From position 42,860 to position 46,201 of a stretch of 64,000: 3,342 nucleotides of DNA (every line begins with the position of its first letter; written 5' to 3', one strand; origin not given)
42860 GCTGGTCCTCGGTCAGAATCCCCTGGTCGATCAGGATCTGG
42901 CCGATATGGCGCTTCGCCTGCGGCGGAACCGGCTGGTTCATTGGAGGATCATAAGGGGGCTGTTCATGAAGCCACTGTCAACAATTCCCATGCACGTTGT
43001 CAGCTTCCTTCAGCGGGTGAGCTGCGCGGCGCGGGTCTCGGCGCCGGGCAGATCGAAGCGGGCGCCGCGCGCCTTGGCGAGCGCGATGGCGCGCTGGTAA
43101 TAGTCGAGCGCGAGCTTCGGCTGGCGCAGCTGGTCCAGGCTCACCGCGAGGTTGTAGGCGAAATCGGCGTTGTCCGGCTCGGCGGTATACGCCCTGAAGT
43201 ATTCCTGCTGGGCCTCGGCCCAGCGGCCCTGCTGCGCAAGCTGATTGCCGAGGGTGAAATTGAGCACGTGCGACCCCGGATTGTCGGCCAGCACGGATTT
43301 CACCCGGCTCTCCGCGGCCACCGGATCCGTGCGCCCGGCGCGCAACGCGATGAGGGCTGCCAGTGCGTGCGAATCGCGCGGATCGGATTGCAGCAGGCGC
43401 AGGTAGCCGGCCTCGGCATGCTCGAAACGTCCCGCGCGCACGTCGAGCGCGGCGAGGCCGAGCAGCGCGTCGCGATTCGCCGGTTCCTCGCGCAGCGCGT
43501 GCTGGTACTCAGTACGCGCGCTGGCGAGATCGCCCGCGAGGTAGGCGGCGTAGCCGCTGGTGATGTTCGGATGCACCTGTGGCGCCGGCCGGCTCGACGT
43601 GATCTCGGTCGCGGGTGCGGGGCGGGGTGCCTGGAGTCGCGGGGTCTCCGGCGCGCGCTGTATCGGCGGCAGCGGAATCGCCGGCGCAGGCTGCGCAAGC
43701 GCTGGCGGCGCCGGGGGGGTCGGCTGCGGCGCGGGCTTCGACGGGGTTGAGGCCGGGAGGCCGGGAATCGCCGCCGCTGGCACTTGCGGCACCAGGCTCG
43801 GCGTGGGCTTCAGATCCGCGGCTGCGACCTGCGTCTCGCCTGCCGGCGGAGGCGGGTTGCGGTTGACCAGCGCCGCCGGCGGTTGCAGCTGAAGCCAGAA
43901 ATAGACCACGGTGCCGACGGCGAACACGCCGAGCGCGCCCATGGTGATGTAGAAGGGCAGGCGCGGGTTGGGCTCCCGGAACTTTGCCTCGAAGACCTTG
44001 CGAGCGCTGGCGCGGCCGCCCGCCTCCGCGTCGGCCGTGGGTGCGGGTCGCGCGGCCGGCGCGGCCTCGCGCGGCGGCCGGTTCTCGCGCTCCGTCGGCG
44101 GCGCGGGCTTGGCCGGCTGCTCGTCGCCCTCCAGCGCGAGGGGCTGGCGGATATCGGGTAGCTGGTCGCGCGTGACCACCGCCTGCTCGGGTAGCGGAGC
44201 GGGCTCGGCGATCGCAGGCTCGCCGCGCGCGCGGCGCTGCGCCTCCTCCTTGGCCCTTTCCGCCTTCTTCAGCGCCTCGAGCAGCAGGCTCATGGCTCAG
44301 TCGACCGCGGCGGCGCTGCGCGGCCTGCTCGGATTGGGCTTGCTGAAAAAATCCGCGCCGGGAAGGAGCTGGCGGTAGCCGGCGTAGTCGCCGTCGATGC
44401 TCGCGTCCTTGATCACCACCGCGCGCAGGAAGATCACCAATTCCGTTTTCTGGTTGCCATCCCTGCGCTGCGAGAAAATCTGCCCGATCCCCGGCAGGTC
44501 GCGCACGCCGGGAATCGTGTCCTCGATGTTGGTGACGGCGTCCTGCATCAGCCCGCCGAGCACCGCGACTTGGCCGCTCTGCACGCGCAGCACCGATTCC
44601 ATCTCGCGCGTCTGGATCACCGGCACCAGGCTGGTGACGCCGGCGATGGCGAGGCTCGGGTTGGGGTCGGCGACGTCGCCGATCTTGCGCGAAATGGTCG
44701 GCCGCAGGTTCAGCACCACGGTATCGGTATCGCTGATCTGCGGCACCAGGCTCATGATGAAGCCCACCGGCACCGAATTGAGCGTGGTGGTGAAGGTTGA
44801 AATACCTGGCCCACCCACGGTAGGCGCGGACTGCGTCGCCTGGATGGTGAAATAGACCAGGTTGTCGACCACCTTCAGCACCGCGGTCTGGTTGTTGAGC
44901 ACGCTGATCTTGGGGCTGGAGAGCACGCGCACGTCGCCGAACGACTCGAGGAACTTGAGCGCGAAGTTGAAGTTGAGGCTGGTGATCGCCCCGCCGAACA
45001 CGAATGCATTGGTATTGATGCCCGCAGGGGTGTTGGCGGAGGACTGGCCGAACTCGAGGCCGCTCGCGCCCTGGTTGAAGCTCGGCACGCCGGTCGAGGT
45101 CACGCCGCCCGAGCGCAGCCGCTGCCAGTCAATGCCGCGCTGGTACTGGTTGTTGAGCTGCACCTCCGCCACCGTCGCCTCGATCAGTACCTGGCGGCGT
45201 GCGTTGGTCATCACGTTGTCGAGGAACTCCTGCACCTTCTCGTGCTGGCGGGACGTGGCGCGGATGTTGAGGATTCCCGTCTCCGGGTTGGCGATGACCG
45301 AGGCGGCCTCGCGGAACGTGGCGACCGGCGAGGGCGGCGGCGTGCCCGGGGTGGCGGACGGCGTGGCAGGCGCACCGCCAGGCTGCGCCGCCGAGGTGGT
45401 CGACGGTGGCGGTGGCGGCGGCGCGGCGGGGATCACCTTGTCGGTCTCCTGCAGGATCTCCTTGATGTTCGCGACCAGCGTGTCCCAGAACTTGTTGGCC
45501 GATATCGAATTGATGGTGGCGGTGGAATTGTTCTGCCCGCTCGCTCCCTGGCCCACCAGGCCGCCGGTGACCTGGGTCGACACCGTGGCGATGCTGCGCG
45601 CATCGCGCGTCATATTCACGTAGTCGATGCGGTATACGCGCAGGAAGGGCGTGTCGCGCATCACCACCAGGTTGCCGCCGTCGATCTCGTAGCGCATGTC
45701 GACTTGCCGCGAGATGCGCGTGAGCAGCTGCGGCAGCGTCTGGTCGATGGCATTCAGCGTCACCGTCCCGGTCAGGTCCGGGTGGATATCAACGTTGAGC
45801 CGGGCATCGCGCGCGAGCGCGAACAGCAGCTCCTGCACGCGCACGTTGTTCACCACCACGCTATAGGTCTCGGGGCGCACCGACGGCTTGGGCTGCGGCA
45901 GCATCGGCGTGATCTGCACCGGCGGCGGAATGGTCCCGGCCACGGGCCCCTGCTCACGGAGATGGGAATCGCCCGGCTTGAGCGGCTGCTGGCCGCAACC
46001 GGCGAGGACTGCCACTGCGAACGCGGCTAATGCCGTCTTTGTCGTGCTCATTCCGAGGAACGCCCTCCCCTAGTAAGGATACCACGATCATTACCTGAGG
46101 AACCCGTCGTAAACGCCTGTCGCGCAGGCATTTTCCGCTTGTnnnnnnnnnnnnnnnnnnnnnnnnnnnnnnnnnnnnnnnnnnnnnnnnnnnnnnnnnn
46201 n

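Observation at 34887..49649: Compact T2SS/MSHA-hybrid type IV filament locus with rearranged order and a minimal, atypical pilin set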

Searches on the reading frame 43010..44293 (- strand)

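Call 3: search_protein_families(library=pfam, proteins=[window:43010-44293:-], max_evalue=0.01)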
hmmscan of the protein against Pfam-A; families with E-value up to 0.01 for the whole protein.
window:43010-44293:- (427 aa): 10 families
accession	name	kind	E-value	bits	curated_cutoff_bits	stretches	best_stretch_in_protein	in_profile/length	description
PF14559.12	TPR_19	-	2.5e-13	50.5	25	3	252-316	3-66/68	Tetratricopeptide repeat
PF07719.23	TPR_2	-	4.1e-10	39.4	27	1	376-406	1-31/34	Tetratricopeptide repeat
PF13431.12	TPR_17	-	4.5e-08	33.2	24.4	0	334-363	5-34/34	Tetratricopeptide repeat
PF13432.12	TPR_16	-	2.7e-07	31.4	32.7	2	347-406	2-61/65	Tetratricopeptide repeat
PF13428.12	TPR_14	-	3.3e-07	30.8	23.5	1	347-383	6-42/44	Tetratricopeptide repeat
PF00515.34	TPR_1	-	8.6e-06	25.8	27.8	1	380-405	5-30/34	Tetratricopeptide repeat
PF13414.12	TPR_11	-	9.7e-05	22.4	26.8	1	349-385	1-37/42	TPR repeat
PF14561.12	TPR_20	-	0.0006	20.5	25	0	261-330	9-82/90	Tetratricopeptide repeat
PF13424.12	TPR_12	-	0.0022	18.6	30.1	1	347-407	8-76/77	Tetratricopeptide repeat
PF23914.1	TPR_CcmH_CycH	-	0.0028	18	42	0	254-308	101-155/158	Cytochrome c-type biogenesis protein H TPR domain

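Call 4: search_protein_families(library=ncbifam, proteins=[window:43010-44293:-], max_evalue=0.01)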
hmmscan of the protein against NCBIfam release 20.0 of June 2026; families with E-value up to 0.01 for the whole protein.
window:43010-44293:- (427 aa): 20 families
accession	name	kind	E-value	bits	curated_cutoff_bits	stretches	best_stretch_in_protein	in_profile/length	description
TIGR02917.1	PEP_TPR_lipo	equivalog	8.3e-19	67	312.2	2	325-410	753-837/899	XrtA/PEP-CTERM system TPR-repeat protein PrsT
NF033920.0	C39_PA2778_fam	equivalog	1.6e-11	44.1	150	1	322-406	170-254/255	PA2778 family cysteine peptidase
TIGR02552.1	LcrH_SycD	equivalog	6.4e-11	42.1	104.8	2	342-408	52-118/136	SycD/LcrH family type III secretion system chaperone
TIGR03939.1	PGA_TPR_OMP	equivalog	7e-09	34.4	366.65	1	254-405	67-217/800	poly-beta-1,6 N-acetyl-D-glucosamine export porin PgaA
NF008520.0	PRK11447.1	equivalog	2.9e-08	32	858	1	244-395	355-514/1157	cellulose synthase complex outer membrane protein BcsC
NF033758.1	gliding_GltE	equivalog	3.1e-08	33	225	2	325-407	273-356/411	adventurous gliding motility TPR repeat lipoprotein GltE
TIGR02521.1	type_IV_pilW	equivalog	4.3e-08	33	154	2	246-317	141-214/234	type IV pilus biogenesis/stability protein PilW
NF040959.1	MamA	equivalog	2.9e-07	30.1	200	1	331-406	94-169/204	magnetosome protein MamA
NF047371.1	FlcA_CTERM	equivalog_domain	2.9e-07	29.4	300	1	344-412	475-543/646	periplasmic flagellar collar protein FlcA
NF008017.0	PRK10747.1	equivalog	1.3e-06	27.6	608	1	322-400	308-385/398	protoheme IX biogenesis protein HemY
NF033762.1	social_mot_Tgl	equivalog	2e-06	27.4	225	0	344-405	33-95/252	social motility TPR repeat lipoprotein Tgl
NF040658.1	Myxo_OME_TraC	equivalog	1.3e-05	24.1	500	1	349-422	41-105/602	outer membrane exchange accessory lipoprotein TraC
TIGR02795.1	tol_pal_ybgF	equivalog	0.00012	22.7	90.1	0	337-402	31-102/119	tol-pal system protein YbgF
TIGR00540.1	TPR_hemY_coli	hypoth_equivalog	0.00016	20.5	142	1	322-402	306-385/385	heme biosynthesis-associated TPR protein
NF002725.1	PRK02603.1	equivalog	0.00037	20.5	143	0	354-406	47-102/173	photosystem I assembly protein Ycf3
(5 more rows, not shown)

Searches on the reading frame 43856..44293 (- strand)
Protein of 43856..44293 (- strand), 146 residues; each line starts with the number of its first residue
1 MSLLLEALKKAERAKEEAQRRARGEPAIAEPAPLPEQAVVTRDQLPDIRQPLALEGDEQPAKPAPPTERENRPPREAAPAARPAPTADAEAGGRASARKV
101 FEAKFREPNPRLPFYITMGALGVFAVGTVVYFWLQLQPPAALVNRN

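Call 49: search_protein_families(library=pfam, proteins=[window:43856-44293:-], max_evalue=10)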
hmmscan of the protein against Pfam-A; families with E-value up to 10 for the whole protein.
seq(146 aa): 1 family
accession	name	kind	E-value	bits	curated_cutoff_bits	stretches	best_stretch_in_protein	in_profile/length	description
PF10152.14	CCDC53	-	0.059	14.2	24.6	1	23-123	62-127/147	Subunit CCDC53 of WASH complex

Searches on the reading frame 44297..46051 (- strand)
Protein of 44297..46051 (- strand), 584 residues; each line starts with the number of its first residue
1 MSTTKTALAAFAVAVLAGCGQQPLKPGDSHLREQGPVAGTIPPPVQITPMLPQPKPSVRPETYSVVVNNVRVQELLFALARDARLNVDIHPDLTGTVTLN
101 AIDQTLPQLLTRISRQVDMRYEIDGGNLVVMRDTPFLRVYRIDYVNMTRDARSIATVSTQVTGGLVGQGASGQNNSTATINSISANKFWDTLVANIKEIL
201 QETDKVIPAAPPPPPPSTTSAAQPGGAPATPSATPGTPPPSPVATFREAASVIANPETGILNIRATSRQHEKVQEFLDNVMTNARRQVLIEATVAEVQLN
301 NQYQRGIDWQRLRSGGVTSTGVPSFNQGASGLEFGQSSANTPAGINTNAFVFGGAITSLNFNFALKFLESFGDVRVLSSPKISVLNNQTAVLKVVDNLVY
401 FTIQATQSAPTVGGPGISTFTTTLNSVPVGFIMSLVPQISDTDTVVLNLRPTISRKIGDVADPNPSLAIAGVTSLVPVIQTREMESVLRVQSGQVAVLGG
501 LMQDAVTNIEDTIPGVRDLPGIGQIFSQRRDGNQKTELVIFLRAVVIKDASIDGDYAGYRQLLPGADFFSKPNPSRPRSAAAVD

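Call 3: search_protein_families(library=pfam, proteins=[window:44297-46051:-], max_evalue=0.01)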
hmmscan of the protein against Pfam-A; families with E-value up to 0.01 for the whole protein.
window:44297-46051:- (584 aa): 2 families
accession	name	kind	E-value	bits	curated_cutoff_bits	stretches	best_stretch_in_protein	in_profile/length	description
PF00263.26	Secretin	-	1.3e-33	116.4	27.5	1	368-548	2-169/169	Bacterial type II and III secretion system protein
PF07655.18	Secretin_N_2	-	0.0039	18.1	23.4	1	138-203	2-80/91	Secretin N-terminal domain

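Call 4: search_protein_families(library=ncbifam, proteins=[window:44297-46051:-], max_evalue=0.01)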
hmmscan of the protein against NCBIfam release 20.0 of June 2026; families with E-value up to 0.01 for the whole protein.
window:44297-46051:- (584 aa): 10 families
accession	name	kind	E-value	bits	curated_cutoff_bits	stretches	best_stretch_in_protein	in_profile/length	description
TIGR02519.1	pilus_MshL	equivalog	4.5e-73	245.8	250.2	1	252-547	1-290/290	pilus (MSHA type) biogenesis protein MshL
TIGR02517.1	type_II_gspD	equivalog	3.7e-47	161.1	351.35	1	171-550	270-593/600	type II secretion system secretin GspD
TIGR02515.1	IV_pilus_PilQ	subfamily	2.8e-28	99.1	284.35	1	248-543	133-423/428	type IV pilus secretin PilQ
TIGR02516.1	type_III_yscC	equivalog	1.2e-24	86.8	238.45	1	246-548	195-462/463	type III secretion system outer membrane ring subunit SctC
NF042912.1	Amuc_1098_fam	equivalog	4.4e-19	68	750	2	468-547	717-796/805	Amuc_1098 family type IV pilus outer membrane protein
NF010083.0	PRK13568.1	equivalog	5.5e-18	64.9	554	1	248-548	150-418/419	DNA uptake porin HofQ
TIGR02520.1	pilus_B_mal_scr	equivalog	2.9e-17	62.4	287.65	1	250-507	237-478/513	PilN family type IVB pilus formation outer membrane protein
NF011873.0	PRK15346.1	equivalog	1.6e-12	46.9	524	1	272-549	258-496/499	EscC/YscC/HrcC family type III secretion system outer membrane ring protein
NF007851.2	PRK10560.1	exception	5.8e-12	45.1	598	2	355-546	238-408/412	DNA uptake porin HofQ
NF040983.1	BimA_second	exception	0.0067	15.3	600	1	172-245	56-130/381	trimeric autotransporter actin-nucleating factor BimA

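Call 41: search_dna_similar(query=window:44297-46051:-, collection=plasmids, mode=protein, max_rows=30)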
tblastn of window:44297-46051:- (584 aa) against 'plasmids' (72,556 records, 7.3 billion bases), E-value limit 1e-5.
Records with a match: 875; places in all: 921; records where one place covers at least 80% of the query: 3.
Best place of each record, by identity: <60% 875.
By first word of the organism name: Escherichia 423; Pseudomonas 132; Ralstonia 125; Bradyrhizobium 17; Burkholderia 16; Sinorhizobium 11; Paraburkholderia 8; Caballeronia 8; Rhizobium 7; Variovorax 6; and 64 more.
By predicted mobility (MOB-suite, as given by PLSDB): non-mobilizable 573; mobilizable 178; conjugative 124.
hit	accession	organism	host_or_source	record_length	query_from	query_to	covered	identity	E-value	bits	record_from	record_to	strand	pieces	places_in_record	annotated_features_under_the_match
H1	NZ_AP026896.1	Aeromonas caviae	Microbe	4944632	40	563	90%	24.3%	2e-33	144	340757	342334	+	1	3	none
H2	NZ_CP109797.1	Termitidicoccus mucosus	Reticulitermes chinensis,cell culture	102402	32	548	89%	20.5%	3e-13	81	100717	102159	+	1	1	hypothetical protein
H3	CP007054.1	Opitutaceae bacterium TAV5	-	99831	60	542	83%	21.5%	6e-19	99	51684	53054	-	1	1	hypothetical protein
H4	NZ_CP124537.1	Fuscovulum ytuae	pure culture,sediment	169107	252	578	56%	29.3%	1e-23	114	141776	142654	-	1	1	gspD: type II secretion system secretin GspD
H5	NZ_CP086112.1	Skermanella rosea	single cell,hydrocarbon-contaminated ...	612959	260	576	54%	29.4%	1e-14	86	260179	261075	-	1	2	gspD: type II secretion system secretin GspD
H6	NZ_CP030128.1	Indioceanicola profundi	sediment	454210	249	551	52%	30.7%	1e-18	98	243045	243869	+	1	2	gspD: type II secretion system secretin GspD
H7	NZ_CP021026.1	Rhizobium sp. TAL182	Phaseolus vulgaris,cell culture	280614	251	551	52%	30.8%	2e-23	113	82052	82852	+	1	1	gspD: type II secretion system secretin GspD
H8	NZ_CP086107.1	Skermanella mucosa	single cell,crude oil contaminated ...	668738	260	576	54%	29.1%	4e-15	87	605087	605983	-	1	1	gspD: type II secretion system secretin GspD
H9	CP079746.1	Comamonas aquatica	cell culture,water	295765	252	575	55%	28.3%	9e-21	104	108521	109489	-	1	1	gspD: type II secretion system secretin GspD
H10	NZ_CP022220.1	Bradyrhizobium guangxiense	peanut,cell culture,roots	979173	248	565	54%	28.4%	2e-15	88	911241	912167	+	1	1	gspD: type II secretion system secretin GspD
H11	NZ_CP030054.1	Bradyrhizobium guangzhouense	Arachis hypogaea,Microbe,nodule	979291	248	565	54%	28.4%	2e-15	88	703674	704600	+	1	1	gspD: type II secretion system secretin GspD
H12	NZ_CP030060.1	Bradyrhizobium sp. CCBAU 53351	Arachis hypogaea,Microbe,nodule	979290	248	565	54%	28.4%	2e-15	88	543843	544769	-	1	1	gspD: type II secretion system secretin GspD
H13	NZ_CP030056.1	Bradyrhizobium sp. CCBAU 53340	Arachis hypogaea,Microbe,nodule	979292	248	565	54%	28.4%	2e-15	88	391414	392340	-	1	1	gspD: type II secretion system secretin GspD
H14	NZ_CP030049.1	Bradyrhizobium sp. CCBAU 53338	Arachis hypogaea,Microbe,nodule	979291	248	565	54%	28.4%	2e-15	88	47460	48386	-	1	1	gspD: type II secretion system secretin GspD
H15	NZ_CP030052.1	Bradyrhizobium guangdongense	peanut,cell culture,roots of peanut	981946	248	565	54%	28.4%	2e-15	88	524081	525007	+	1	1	gspD: type II secretion system secretin GspD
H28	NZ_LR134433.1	Legionella adelaidensis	environmental,Cooling tower water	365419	264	555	50%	29.2%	3e-25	118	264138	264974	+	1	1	mshL: pilus (MSHA type) biogenesis protein MshL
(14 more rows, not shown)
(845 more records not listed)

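Call 42: get_annotated_region(hit=H1, flank=12000)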
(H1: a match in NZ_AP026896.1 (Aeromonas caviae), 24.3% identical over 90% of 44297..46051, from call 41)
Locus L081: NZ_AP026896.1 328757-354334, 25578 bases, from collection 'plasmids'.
description: Aeromonas caviae strain KAM479 plasmid pKAM479_3, complete sequence
organism: Aeromonas caviae (NCBI taxid 648)
taxonomy: Bacteria; Pseudomonadota; Gammaproteobacteria; Aeromonadales; Aeromonadaceae; Aeromonas; Aeromonas caviae
host: -; source: Microbe; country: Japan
typing (MOB-suite, as given by PLSDB): non-mobilizable
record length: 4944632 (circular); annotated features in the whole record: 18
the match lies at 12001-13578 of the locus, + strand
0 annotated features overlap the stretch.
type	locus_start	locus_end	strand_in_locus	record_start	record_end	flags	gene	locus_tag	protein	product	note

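Call 54: get_annotated_region(hit=H28, flank=12000)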
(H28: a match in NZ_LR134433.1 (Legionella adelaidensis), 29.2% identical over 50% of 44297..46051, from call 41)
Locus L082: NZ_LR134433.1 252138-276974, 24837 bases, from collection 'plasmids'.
description: Legionella adelaidensis strain NCTC12735 plasmid 24, complete sequence
organism: Legionella adelaidensis (NCBI taxid 45056)
taxonomy: Bacteria; Pseudomonadota; Gammaproteobacteria; Legionellales; Legionellaceae; Legionella; Legionella adelaidensis
host: -; source: environmental,Cooling tower water; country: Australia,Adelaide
typing (MOB-suite, as given by PLSDB): mobilizable; relaxase MOBH
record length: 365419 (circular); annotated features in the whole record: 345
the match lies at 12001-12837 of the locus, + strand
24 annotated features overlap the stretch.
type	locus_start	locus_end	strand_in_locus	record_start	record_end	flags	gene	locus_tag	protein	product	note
CDS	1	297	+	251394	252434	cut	-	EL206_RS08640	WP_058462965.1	tyrosine-type recombinase/integrase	GO:0015074 - DNA integration [Evidence IEA]; GO:0006310 - DNA recombination [Evidence IEA]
CDS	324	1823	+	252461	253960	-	-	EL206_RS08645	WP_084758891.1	recombinase family protein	GO:0006310 - DNA recombination [Evidence IEA]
CDS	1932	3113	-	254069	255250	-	-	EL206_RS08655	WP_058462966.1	pyridoxal phosphate-dependent aminotransferase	GO:0009058 - biosynthetic process [Evidence IEA]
CDS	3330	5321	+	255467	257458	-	uvrB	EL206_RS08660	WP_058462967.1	excinuclease ABC subunit UvrB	GO:0006289 - nucleotide-excision repair [Evidence IEA]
CDS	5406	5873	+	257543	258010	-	-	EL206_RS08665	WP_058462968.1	type II secretion system protein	-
CDS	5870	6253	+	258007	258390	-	-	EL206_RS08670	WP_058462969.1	type II secretion system protein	-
CDS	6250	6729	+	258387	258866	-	-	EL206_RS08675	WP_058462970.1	competence type IV pilus minor pilin ComGF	-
CDS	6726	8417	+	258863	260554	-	-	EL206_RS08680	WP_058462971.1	type II secretion system protein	-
CDS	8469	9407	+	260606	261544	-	-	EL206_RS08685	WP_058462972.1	hypothetical protein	-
CDS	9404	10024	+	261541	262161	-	-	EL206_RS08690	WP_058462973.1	PilN domain-containing protein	-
CDS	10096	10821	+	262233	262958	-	-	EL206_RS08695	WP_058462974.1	hypothetical protein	-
CDS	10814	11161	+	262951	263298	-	-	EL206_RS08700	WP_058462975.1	hypothetical protein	-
CDS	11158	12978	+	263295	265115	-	mshL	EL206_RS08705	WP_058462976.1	pilus (MSHA type) biogenesis protein MshL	GO:0009306 - protein secretion [Evidence IEA]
CDS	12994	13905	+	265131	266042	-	-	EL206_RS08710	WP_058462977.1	AAA family ATPase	-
CDS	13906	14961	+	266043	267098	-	-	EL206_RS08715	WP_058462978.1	hypothetical protein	-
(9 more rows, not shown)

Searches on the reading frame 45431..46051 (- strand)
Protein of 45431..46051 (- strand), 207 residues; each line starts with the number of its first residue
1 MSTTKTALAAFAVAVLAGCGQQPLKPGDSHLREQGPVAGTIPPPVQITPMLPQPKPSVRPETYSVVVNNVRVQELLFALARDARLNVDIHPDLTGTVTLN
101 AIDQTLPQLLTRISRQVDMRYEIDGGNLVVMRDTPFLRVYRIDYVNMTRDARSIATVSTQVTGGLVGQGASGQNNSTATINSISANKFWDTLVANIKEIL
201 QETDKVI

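Call 49: search_protein_families(library=pfam, proteins=[window:45431-46051:-], max_evalue=10)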
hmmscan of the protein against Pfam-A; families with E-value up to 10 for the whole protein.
seq(207 aa): 5 families
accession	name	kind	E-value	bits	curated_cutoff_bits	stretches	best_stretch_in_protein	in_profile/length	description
PF07655.18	Secretin_N_2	-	0.00022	22.1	23.4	1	138-203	2-80/91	Secretin N-terminal domain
PF20898.2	P_T4SS_TraN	-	0.035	14.8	27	1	9-46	5-41/59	P-type Type IV secretion system, TraN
PF07660.19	STN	-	0.044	14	28.4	1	86-132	2-51/52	Secretin and TonB N terminus short domain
PF15472.11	DUF4638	-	0.1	12.7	27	1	68-94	222-245/262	Domain of unknown function (DUF4638)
PF13627.12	LptM_cons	-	0.27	11.6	27.3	1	6-21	1-16/23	LPS-assembly lipoprotein LptM, conserved region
